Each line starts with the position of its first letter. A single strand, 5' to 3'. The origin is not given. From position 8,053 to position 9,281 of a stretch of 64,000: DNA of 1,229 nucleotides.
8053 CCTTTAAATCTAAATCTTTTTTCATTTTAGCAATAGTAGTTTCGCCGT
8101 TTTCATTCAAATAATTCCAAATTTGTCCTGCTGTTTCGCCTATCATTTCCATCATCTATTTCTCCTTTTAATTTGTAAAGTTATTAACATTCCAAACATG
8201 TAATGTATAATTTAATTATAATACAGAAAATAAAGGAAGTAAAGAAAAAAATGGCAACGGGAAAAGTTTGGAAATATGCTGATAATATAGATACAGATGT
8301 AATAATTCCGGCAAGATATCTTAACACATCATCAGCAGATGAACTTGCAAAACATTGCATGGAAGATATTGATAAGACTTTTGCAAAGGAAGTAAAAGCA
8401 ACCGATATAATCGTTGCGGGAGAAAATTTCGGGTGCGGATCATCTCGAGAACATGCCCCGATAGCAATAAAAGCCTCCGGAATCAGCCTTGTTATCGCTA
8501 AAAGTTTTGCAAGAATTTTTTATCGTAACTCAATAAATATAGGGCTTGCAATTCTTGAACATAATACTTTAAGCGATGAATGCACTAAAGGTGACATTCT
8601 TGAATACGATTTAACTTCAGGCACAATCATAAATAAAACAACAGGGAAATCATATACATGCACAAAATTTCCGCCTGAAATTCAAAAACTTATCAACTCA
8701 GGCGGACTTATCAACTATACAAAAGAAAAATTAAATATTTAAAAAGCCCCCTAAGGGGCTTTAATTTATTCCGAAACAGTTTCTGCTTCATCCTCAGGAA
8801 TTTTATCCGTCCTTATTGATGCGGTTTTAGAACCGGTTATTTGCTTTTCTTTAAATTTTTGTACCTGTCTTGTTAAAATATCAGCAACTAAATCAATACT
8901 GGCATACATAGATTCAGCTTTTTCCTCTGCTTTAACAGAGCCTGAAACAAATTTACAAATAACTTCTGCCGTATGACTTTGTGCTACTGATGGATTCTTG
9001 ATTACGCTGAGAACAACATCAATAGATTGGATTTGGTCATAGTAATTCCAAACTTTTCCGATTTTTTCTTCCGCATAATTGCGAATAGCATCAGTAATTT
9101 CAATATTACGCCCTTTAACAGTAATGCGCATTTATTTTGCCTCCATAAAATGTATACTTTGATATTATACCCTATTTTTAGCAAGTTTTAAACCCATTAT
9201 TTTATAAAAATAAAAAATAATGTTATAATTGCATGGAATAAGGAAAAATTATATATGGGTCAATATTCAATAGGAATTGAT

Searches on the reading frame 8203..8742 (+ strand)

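Call 53: search_protein_families(library=pfam, proteins=[window:8203-8742:+], max_evalue=0.00001)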
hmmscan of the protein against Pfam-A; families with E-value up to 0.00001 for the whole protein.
window:8203-8742:+ (179 aa): 1 family
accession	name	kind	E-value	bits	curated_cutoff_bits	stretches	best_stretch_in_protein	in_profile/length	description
PF00694.25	Aconitase_C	-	7e-22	78.6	22.8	1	54-118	61-126/131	Aconitase C-terminal domain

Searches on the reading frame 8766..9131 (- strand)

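Call 53: search_protein_families(library=pfam, proteins=[window:8766-9131:-], max_evalue=0.00001)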
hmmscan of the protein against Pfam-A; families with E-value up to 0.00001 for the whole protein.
window:8766-9131:- (121 aa): 1 family
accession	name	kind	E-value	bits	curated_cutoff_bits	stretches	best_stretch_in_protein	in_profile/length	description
PF02482.25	Ribosomal_S30AE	-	1.2e-23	84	23.7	1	3-97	1-87/88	Sigma 54 modulation protein / S30EA ribosomal protein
